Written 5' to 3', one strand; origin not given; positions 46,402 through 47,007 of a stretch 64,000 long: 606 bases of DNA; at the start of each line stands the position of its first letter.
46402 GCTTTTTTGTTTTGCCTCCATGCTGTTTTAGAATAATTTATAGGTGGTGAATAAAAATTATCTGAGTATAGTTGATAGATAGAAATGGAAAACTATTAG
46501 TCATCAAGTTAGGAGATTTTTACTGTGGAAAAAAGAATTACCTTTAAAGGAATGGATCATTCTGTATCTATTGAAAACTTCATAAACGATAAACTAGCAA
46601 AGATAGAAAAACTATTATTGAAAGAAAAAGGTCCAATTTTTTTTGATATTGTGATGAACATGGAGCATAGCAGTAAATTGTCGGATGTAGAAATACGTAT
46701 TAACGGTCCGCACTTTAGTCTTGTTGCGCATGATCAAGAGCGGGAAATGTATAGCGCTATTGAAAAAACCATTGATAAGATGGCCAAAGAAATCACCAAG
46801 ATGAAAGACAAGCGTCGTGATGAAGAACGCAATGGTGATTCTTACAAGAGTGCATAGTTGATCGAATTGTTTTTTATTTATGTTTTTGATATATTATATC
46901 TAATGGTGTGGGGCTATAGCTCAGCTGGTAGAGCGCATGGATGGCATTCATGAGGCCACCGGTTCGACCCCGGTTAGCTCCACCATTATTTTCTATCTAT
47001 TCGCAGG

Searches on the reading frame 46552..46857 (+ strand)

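Call 67: search_protein_families(library=pfam, proteins=[window:46552-46857:+], max_evalue=0.001)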
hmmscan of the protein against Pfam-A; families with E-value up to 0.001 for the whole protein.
window:46552-46857:+ (101 aa): 2 families
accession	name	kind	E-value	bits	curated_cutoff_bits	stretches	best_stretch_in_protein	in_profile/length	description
PF02482.25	Ribosomal_S30AE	-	3.2e-13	50.7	23.7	1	1-89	8-88/88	Sigma 54 modulation protein / S30EA ribosomal protein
PF05164.18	ZapA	-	0.00035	21.3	23.8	0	46-91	1-45/88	Cell division protein ZapA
